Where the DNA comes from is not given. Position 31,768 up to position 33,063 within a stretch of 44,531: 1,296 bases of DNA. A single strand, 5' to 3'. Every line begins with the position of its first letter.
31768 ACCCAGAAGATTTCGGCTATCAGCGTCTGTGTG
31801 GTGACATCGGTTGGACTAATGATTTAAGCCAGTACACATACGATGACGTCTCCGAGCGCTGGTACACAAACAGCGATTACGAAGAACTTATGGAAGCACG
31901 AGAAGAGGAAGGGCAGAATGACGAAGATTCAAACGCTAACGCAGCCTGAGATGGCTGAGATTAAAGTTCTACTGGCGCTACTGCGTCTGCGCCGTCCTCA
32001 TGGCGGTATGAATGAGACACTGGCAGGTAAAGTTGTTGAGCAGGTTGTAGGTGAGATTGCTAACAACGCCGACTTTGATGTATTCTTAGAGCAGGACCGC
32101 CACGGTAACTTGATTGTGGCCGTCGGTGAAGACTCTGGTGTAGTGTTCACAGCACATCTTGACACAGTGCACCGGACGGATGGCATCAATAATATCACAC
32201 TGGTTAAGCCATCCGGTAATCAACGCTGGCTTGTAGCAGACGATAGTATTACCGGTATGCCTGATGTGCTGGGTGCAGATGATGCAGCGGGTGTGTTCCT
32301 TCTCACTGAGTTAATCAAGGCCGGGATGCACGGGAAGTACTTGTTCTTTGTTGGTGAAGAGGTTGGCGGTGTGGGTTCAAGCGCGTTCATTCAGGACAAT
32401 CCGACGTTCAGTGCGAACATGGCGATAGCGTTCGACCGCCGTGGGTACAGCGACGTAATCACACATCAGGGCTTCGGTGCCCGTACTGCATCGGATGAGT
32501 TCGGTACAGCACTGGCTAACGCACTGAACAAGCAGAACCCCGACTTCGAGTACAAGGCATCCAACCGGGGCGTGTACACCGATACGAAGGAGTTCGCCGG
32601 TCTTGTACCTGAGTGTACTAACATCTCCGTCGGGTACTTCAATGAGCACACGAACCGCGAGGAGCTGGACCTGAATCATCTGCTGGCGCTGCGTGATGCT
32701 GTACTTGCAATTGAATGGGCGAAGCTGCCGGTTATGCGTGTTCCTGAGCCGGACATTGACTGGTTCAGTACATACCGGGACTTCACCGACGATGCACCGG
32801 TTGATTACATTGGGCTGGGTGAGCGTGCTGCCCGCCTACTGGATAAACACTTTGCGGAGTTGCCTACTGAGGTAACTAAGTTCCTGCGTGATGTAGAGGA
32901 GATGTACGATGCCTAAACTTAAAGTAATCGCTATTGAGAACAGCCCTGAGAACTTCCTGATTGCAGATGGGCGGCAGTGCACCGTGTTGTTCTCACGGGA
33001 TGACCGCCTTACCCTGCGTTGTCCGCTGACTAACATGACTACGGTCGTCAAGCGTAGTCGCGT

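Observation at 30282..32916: Translationally coupled early pair: 555-aa orphan protein plus an intact M28-type zinc peptidase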

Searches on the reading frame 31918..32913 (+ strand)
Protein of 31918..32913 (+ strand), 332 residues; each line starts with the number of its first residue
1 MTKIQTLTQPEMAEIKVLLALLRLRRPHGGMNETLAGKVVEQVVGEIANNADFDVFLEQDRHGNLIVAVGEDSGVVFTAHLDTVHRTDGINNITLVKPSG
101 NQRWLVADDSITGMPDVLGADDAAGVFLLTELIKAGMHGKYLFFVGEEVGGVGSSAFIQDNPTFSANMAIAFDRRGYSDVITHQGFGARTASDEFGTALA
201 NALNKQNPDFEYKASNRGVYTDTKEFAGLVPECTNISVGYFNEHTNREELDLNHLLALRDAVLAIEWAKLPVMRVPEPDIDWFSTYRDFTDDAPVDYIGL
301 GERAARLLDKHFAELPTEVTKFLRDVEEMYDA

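Call 5: search_protein_families(library=pfam, proteins=[window:31918-32913:+], max_evalue=1)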
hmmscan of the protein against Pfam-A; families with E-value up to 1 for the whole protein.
window:31918-32913:+ (332 aa): 4 families
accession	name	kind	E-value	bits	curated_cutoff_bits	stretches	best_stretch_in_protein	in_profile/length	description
PF04389.22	Peptidase_M28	-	6.7e-07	29.7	21.3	1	72-215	12-138/193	Peptidase family M28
PF03927.19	NapD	-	0.004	17.6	28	1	40-96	15-70/76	NapD protein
PF01546.33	Peptidase_M20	-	0.052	13.9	24.6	1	77-258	2-196/206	Peptidase family M20/M25/M40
PF05343.19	Peptidase_M42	-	0.15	11.5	23.2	0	121-180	134-202/292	M42 glutamyl aminopeptidase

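Call 6: search_protein_families(library=phrogs, proteins=[window:31918-32913:+], max_evalue=0.01)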
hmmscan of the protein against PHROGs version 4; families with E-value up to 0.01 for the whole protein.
window:31918-32913:+ (332 aa): 3 families
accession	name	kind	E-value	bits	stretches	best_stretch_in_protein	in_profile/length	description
phrog_4191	-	other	1.1e-88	298.6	1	14-297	4-272/342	peptidase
phrog_34186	-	unknown function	7.4e-13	49.5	1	62-261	54-240/368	-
phrog_21791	-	other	0.00074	20.3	1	78-252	53-234/348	peptidase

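Call 10: search_dna_similar(query=window:31918-32913:+, collection=phages, mode=protein, max_rows=40)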
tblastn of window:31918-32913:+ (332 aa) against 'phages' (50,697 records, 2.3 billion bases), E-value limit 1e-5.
Records with a match: 400; places in all: 422; records where one place covers at least 80% of the query: 334.
Best place of each record, by identity: <60% 400.
By first word of the organism name: Klebsiella 230; Pectobacterium 51; Vibrio 42; Bacillus 28; Escherichia 10; Thermus 10; Enterococcus 7; uncultured 5; Shigella 4; Pseudomonas 3; and 7 more.
By host as written in the record: Klebsiella pneumoniae 142; Pectobacterium atrosepticum DSM18077 33; - 26; Vibrio parahaemolyticus 17; Bacillus anthracis Sterne 10; Klebsiella pneumoniae OMCS-22-1557 6; Klebsiella pneumoniae 1210 6; Escherichia coli 5; and 97 more.
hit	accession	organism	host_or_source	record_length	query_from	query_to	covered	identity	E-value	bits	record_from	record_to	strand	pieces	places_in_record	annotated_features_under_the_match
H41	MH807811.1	Pectobacterium phage Gaspode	Pectobacterium atrosepticum DSM18077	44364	3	332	99%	49.1%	4e-81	274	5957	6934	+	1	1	hypothetical protein (x3)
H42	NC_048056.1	Pectobacterium phage Gaspode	Pectobacterium atrosepticum DSM18077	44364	3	332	99%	49.1%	4e-81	274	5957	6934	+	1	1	peptidase | hypothetical protein (x2)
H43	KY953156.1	Pectobacterium phage vB_PatP_CB5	Pectobacterium atrosepticum DSM 30186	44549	3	332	99%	49.1%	3e-77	263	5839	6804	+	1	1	putative peptidase | hypothetical protein (x2)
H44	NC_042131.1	Pectobacterium phage vB_PatP_CB5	Pectobacterium atrosepticum DSM 30186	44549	3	332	99%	49.1%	3e-77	263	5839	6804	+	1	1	peptidase | hypothetical protein (x2)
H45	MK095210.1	Pectobacterium phage Zenivior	Pectobacterium atrosepticum DSM18077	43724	3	332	99%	48.8%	1e-76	261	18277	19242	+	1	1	hypothetical protein (x3)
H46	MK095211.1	Pectobacterium phage Zenivior_B1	Pectobacterium atrosepticum DSM18077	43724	3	332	99%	48.8%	1e-76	261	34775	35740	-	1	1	hypothetical protein (x3)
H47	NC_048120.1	Pectobacterium phage Zenivior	Pectobacterium atrosepticum DSM18077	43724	3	332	99%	48.8%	1e-76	261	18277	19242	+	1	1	peptidase | hypothetical protein (x2)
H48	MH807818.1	Pectobacterium phage Nobby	Pectobacterium atrosepticum DSM18077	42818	3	328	98%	49.4%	4e-81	274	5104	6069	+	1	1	hypothetical protein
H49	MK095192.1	Pectobacterium phage Astalicious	Pectobacterium atrosepticum DSM18077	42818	3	328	98%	49.4%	4e-81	274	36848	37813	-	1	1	hypothetical protein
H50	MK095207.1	Pectobacterium phage Nobby_B3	Pectobacterium atrosepticum DSM18077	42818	3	328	98%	49.4%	4e-81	274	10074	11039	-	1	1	hypothetical protein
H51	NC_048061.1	Pectobacterium phage Nobby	Pectobacterium atrosepticum DSM18077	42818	3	328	98%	49.4%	4e-81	274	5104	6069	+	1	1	peptidase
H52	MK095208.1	Pectobacterium phage Nobby_B4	Pectobacterium atrosepticum DSM18077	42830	3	328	98%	49.4%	4e-81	274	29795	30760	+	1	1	hypothetical protein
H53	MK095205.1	Pectobacterium phage Nobby_B1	Pectobacterium atrosepticum DSM18077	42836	3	328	98%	49.4%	4e-81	274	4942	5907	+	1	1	hypothetical protein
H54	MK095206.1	Pectobacterium phage Nobby_B2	Pectobacterium atrosepticum DSM18077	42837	3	328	98%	49.4%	4e-81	274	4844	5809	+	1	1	hypothetical protein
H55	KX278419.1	Pectobacterium phage PP90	Pectobacterium atrosepticum PB72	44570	3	328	98%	49.4%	2e-79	269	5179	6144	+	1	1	putative aminopeptidase | hypothetical protein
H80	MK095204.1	Pectobacterium phage Koot_B1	Pectobacterium atrosepticum DSM18077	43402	3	332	99%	47.6%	2e-76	260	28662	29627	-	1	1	hypothetical protein (x3)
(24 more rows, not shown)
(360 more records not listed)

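Call 16: search_solved_structures(query=window:31918-32913:+, max_evalue=1, show_alignments=2)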
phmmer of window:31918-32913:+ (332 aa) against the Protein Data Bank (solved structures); distinct sequences matched with E-value up to 1: 3.
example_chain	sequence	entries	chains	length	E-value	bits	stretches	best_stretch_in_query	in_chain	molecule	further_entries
3gb0_A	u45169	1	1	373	9.7e-06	28.1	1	74-176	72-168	Peptidase T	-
1cyg_A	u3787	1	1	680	0.42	12.9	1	110-209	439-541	CYCLODEXTRIN GLUCANOTRANSFERASE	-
1uww_A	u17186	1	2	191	0.6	12.4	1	69-114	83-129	ENDOGLUCANASE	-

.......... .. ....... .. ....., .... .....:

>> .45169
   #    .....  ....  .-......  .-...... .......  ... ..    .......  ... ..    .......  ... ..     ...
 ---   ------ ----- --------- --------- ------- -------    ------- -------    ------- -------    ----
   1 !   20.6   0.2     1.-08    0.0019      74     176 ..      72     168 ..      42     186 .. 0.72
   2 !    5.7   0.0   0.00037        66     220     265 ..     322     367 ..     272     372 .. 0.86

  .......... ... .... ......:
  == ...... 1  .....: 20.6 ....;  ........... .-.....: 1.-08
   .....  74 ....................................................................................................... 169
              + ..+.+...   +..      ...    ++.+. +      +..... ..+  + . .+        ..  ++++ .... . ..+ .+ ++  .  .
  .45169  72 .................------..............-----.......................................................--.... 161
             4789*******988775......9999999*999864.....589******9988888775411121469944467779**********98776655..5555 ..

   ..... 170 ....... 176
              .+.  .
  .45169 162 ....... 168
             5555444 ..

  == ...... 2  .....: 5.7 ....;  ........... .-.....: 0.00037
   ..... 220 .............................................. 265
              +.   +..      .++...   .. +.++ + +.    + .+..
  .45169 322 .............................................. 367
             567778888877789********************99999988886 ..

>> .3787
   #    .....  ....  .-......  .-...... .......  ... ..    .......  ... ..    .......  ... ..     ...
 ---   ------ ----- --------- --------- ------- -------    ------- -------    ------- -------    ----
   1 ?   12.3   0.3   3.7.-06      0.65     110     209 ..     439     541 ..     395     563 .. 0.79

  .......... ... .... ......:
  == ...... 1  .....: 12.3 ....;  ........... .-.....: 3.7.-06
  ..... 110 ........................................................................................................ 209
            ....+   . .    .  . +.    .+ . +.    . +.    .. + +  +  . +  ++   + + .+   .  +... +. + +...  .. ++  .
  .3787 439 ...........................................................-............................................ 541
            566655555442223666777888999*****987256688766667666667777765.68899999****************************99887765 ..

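Call 21: find_homologous_proteins(query=window:31918-32913:+, max_evalue=0.001)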
Query window:31918-32913:+ (332 aa): 3514 proteins with E <= 0.001 among 8000 candidates; the best 120 are listed.
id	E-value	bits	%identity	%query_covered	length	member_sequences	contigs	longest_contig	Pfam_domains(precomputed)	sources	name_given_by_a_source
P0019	1.0e-220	749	100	100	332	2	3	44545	PF04389.23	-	-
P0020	9.6e-168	575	77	100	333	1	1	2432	PF04389.23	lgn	-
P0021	1.1e-160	552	75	100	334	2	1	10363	PF04389.23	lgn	-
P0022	1.5e-135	470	66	100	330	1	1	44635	PF04389.23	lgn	-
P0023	3.4e-101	357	57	94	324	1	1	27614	PF04389.23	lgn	-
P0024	3.6e-101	357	57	94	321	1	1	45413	-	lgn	-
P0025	3.7e-97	343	55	94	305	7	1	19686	PF04389.23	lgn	-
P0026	2.4e-93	331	60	81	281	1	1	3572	PF04389.23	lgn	-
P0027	4.4e-93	330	55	92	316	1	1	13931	PF04389.23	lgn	-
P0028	5.6e-93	330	53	94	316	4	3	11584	PF04389.23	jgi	-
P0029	9.5e-93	329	53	94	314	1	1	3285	-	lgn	-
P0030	3.4e-91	324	54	93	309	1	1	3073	-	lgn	-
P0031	4.0e-91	324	52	94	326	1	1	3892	PF04389.23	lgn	-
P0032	2.2e-90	321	50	94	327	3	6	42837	PF04389.23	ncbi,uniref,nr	ncbi:hypothetical protein [Pectobacterium phage Nobby_B3]|uniref:Peptidase M28 domain-containing pro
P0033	3.6e-90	320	50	95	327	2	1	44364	PF04389.23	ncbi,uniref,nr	ncbi:peptidase [Pectobacterium phage Gaspode]|uniref:Peptidase M28 domain-containing protein n=1 Tax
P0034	1.3e-89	319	51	95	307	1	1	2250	PF04389.23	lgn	-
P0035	1.8e-89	318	58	83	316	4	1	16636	PF04389.23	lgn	-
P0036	6.8e-89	316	54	86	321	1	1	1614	PF04389.23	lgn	-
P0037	7.7e-89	316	49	94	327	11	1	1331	PF04389.23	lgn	-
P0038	1.0e-88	316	50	94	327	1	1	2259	PF04389.23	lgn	-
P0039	2.0e-88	315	51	94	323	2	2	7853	PF04389.23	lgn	-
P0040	4.5e-88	314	50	94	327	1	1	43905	PF04389.23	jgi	-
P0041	5.5e-88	313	55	83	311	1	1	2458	PF04389.23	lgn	-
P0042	7.6e-88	313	55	94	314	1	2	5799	PF04389.23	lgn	-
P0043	9.9e-88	312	49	95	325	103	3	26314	PF04389.23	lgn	-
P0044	1.4e-87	312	50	94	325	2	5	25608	PF04389.23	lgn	-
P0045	1.8e-87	312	55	83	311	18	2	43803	PF04389.23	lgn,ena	-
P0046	1.8e-87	312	57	80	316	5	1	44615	PF04389.23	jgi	jgi:hypothetical protein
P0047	3.2e-87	311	49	95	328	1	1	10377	PF04389.23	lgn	-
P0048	6.6e-87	310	49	95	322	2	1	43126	PF04389.23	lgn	-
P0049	8.3e-87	309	55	80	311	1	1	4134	PF04389.23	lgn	-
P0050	1.2e-86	309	50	95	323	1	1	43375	PF04389.23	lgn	-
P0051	1.4e-86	309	55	83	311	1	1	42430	PF04389.23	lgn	-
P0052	1.7e-86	308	53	88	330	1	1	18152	PF04389.23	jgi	jgi:di/tripeptidase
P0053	1.8e-86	308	51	96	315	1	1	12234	PF04389.23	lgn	-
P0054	2.6e-86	308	49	95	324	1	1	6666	PF04389.23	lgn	-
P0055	5.0e-86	307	49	94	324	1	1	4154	PF04389.23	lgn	-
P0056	1.1e-85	306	49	95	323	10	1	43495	PF04389.23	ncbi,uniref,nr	ncbi:hypothetical protein [Pectobacterium phage Ekidair]|uniref:Peptidase M28 domain-containing prot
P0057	1.3e-85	305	48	94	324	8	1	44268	PF04389.23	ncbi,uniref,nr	ncbi:putative aminopeptidase [Pectobacterium phage PP16]|uniref:Aminopeptidase n=1 Tax=Pectobacteriu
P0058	2.4e-85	305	48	95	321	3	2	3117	PF04389.23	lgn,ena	-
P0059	3.6e-85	304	55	80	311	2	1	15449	PF04389.23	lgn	-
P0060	4.0e-85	304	49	95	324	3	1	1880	PF04389.23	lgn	-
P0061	4.0e-85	304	48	95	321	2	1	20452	PF04389.23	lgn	-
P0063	5.8e-85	303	55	80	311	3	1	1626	PF01546.34,PF04389.23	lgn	-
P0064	1.2e-84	302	55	83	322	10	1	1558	PF04389.23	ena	-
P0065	2.6e-84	301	52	95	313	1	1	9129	PF04389.23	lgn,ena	-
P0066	3.6e-84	301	49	95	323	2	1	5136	PF04389.23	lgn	-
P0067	3.8e-84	301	55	82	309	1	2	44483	PF04389.23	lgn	-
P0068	4.3e-84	300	55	80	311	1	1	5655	PF04389.23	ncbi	-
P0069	6.4e-84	300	54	80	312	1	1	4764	PF04389.23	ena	-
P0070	9.8e-84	299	49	96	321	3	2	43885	PF04389.23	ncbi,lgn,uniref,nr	ncbi:hypothetical protein [Pectobacterium phage CX5]|uniref:Peptidase M28 domain-containing protein 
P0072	2.9e-83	298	53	80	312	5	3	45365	PF04389.23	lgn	-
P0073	3.5e-83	297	53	82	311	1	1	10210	PF04389.23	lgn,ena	-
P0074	5.0e-83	297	53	81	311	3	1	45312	PF04389.23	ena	-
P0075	6.0e-83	297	52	94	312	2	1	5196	PF04389.23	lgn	-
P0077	1.6e-82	295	48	95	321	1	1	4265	PF04389.23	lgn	-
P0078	1.8e-82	295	54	83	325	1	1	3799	PF04389.23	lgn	-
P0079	2.1e-82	295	54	80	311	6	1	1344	PF04389.23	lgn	-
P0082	1.7e-81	292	50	95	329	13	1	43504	PF04389.23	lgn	-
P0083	2.5e-81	291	51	86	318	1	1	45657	PF04389.23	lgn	-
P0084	3.9e-81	291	53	82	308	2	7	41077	PF04389.23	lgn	-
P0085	4.9e-81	290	47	95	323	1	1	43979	PF04389.23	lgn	-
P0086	5.5e-81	290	54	81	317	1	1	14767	PF04389.23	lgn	-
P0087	1.2e-80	289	51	94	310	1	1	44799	PF04389.23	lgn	-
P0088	1.5e-80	289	47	98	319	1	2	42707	PF04389.23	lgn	-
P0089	1.7e-80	289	53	81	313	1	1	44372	PF04389.23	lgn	-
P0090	1.8e-80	289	51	95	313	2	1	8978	PF04389.23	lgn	-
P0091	2.2e-80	288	55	81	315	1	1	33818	PF04389.23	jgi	-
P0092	6.5e-80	287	56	79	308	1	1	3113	PF04389.23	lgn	-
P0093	5.7e-79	284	56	78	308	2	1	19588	PF04389.23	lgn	-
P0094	6.5e-79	283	50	94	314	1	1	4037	PF04389.23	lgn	-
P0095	2.3e-77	278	49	94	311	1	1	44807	PF04389.23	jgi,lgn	-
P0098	8.3e-65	237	48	80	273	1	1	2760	PF04389.23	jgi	-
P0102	2.6e-55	206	39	94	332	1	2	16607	PF04389.23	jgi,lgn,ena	-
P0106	1.5e-53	200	47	81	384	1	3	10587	PF04389.23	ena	-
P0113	9.2e-52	194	43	82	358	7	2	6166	PF04389.23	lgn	-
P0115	1.2e-51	194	43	79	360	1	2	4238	PF04389.23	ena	-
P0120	3.0e-51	193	44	79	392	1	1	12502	PF04389.23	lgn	-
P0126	7.3e-51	191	43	79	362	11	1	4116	PF04389.23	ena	-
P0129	2.0e-50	190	41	79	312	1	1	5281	PF04389.23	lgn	-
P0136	5.3e-50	188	37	91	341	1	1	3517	PF04389.23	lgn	-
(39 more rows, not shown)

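Call 26: search_protein_families(library=padloc, proteins=[window:31918-32913:+], max_evalue=1)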
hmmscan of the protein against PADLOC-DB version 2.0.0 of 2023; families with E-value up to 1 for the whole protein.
window:31918-32913:+ (332 aa): 0 families

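Call 27: search_protein_families(library=ncbifam, proteins=[window:31918-32913:+], max_evalue=1)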
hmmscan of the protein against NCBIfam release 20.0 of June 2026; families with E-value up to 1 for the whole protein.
window:31918-32913:+ (332 aa): 2 families
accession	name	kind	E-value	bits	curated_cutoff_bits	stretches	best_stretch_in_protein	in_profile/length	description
TIGR01883.1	PepT-like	hypoth_equivalog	5.6e-06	25.6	274.25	1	55-177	42-161/361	peptidase T-like protein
NF009555.0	PRK13004.1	equivalog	0.018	14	321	1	39-88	36-85/399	YgeY family selenium metabolism-linked hydrolase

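Call 39: search_dna_similar(query=window:31918-32913:+, collection=phages, mode=protein, max_rows=60, rows=spread)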
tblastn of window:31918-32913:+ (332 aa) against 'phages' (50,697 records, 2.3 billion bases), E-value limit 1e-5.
Records with a match: 400; places in all: 422; records where one place covers at least 80% of the query: 334.
Best place of each record, by identity: <60% 400.
By first word of the organism name: Klebsiella 230; Pectobacterium 51; Vibrio 42; Bacillus 28; Escherichia 10; Thermus 10; Enterococcus 7; uncultured 5; Shigella 4; Pseudomonas 3; and 7 more.
By host as written in the record: Klebsiella pneumoniae 142; Pectobacterium atrosepticum DSM18077 33; - 26; Vibrio parahaemolyticus 17; Bacillus anthracis Sterne 10; Klebsiella pneumoniae OMCS-22-1557 6; Klebsiella pneumoniae 1210 6; Escherichia coli 5; and 97 more.
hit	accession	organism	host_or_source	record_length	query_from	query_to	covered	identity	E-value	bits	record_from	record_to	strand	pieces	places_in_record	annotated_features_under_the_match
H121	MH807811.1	Pectobacterium phage Gaspode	Pectobacterium atrosepticum DSM18077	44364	3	332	99%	49.1%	4e-81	274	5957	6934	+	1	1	hypothetical protein (x3)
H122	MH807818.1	Pectobacterium phage Nobby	Pectobacterium atrosepticum DSM18077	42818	3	328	98%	49.4%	4e-81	274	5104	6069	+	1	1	hypothetical protein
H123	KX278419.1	Pectobacterium phage PP90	Pectobacterium atrosepticum PB72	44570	3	328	98%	49.4%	2e-79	269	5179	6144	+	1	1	putative aminopeptidase | hypothetical protein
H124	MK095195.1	Pectobacterium phage Clickz_B3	Pectobacterium atrosepticum DSM18077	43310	3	332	99%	48.5%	1e-76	261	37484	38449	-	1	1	hypothetical protein (x3)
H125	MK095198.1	Pectobacterium phage Clickz_B6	Pectobacterium atrosepticum DSM18077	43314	3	332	99%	48.5%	1e-76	261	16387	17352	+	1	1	hypothetical protein (x3)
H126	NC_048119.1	Pectobacterium phage Phoria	Pectobacterium atrosepticum DSM18077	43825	3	332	99%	48.2%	9e-80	270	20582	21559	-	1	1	peptidase | hypothetical protein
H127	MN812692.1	Pectobacterium phage Rambam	Dickeya dianthicola F127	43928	16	328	94%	50.2%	1e-79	269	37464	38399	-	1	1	record has no annotation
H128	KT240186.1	Dickeya phage BF25/12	Dickeya sp. B16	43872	17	332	95%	48.4%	2e-75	257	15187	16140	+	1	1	hypothetical protein (x2)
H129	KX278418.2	Pectobacterium phage PP16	Pectobacterium carotovorum subsp. ...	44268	16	327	94%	48.4%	6e-81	273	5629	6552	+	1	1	putative aminopeptidase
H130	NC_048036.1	Vibrio phage vB_VpaP_KF2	Vibrio parahaemolyticus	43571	7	291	86%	37.7%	1e-37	148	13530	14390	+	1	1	peptidase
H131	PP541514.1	Escherichia phage PSK2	Escherichia coli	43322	14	285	82%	38.9%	2e-35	141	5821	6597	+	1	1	peptidase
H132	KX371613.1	Vibrio phage VP7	Vibrio parahaemolyticus HN-9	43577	2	291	87%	36.5%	2e-36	144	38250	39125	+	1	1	hypothetical protein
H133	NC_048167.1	Vibrio phage vB_VpaS_OWB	Vibrio parahaemolyticus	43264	2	291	87%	36.5%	4e-36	144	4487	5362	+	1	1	peptidase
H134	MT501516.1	Vibrio phage vB_VpaP_MGD1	Vibrio parahaemolyticus SH06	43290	7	291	86%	37.0%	3e-36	144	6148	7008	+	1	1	putative peptidase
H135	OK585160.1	Vibrio phage vB_VpP_HA7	Vibrio parahaemolyticus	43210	16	291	83%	38.0%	1e-37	148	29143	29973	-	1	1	putative Zn peptidase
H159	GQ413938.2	Klebsiella phage KP34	Klebsiella pneumoniae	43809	10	284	83%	37.0%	4e-36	144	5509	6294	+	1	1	11: putative peptidase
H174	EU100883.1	Thermus phage P23-45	Thermus thermophilus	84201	75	306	70%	28.9%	5e-14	79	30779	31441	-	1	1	metal-dependent hydrolase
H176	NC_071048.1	Bacillus phage vB_BanS_Chewbecca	Bacillus anthracis Sterne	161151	60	255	59%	28.6%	2e-8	61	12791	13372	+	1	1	peptidase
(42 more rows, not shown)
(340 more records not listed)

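Call 40: get_annotated_region(hit=H159, flank=4000)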
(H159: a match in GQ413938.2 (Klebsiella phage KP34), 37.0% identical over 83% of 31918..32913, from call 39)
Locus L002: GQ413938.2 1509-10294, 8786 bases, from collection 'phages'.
description: Klebsiella phage KP34, complete genome.
organism: Klebsiella phage KP34 (NCBI taxid 674081)
taxonomy: Viruses; Duplodnaviria; Heunggongvirae; Uroviricota; Caudoviricetes; Autographiviridae; Slopekvirinae; Drulisvirus; Drulisvirus KP34
host: Klebsiella pneumoniae; source: -; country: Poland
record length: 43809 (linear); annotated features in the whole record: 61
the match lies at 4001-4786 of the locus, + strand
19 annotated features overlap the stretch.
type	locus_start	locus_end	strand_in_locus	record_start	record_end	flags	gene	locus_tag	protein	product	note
CDS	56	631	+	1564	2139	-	2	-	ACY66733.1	conserved hypothetical protein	similar to Vibrio phage hypothetical protein VPP93_gp2 in VP93YP_002875626.1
CDS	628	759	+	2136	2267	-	3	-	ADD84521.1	hypothetical protein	-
CDS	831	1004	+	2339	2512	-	4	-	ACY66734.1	hypothetical protein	-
CDS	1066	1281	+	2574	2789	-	5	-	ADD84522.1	hypothetical protein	-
CDS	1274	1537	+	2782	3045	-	6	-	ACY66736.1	hypothetical protein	-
CDS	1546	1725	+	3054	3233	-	7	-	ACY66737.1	hypothetical protein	-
CDS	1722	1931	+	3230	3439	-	8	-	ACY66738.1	hypothetical protein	-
CDS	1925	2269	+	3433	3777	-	9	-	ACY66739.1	conserved hypothetical protein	similar to Vibrio phage VP93 hypothetical protein VPP93_gp2 in YP_002875626.1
CDS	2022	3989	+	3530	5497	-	10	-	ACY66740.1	conserved hypothetical protein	similar to Vibrio phage VP93 hypothetical protein VPP93_gp6 in YP_002875630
CDS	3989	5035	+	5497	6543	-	11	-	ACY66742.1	putative peptidase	similar to Vibrio phage VP93 putative peptidase in YP_002875631.1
CDS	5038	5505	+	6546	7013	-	12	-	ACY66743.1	hypothetical protein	-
CDS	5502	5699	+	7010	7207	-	13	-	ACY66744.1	hypothetical protein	-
CDS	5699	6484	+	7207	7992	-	14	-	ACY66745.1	putative DNA primase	similar to Vibrio phage VP93 putative primase in YP_002875634.1; motif PHA02031; putative DnaG-like primase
CDS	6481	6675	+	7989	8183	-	15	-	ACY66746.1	conserved hypothetical protein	similar to Burkholderia phage BcepIL02 gp36 in YP_002922708.1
CDS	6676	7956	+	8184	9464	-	16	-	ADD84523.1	putative DNA helicase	similar to YP_002875635.1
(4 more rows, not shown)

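Call 41: get_annotated_region(hit=H130, flank=4000)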
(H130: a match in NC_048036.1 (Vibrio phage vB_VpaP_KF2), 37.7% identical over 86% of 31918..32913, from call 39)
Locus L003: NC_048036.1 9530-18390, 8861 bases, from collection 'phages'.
description: Vibrio phage vB_VpaP_KF2, complete genome.
organism: Vibrio phage vB_VpaP_KF2 (NCBI taxid 2041473)
taxonomy: Viruses; Duplodnaviria; Heunggongvirae; Uroviricota; Caudoviricetes; Autographiviridae; Maculvirus; Maculvirus KF2
host: Vibrio parahaemolyticus; source: -; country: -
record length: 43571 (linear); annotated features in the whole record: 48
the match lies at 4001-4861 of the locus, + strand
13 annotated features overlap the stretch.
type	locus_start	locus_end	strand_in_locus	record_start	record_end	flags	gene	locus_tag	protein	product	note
CDS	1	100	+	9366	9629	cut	-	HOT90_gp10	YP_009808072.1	hypothetical protein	-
CDS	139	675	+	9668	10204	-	-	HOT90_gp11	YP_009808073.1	hypothetical protein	-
CDS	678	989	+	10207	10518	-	-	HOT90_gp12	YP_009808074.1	hypothetical protein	-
CDS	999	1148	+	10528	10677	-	-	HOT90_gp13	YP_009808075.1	hypothetical protein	-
CDS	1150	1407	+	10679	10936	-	-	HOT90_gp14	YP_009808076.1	hypothetical protein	-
CDS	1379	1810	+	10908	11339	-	-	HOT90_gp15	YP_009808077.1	hypothetical protein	-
CDS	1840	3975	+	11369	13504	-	-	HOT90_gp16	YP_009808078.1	hypothetical protein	-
CDS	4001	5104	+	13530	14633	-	-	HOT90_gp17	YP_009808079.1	peptidase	-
CDS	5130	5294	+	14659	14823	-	-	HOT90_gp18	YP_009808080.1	hypothetical protein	-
CDS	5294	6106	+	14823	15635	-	-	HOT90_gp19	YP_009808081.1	putative primase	-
CDS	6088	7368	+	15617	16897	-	-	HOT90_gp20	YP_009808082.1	putative DNA helicase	-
CDS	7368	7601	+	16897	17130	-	-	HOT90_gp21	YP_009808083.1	hypothetical protein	-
CDS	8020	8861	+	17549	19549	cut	-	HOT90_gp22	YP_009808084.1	DNA polymerase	-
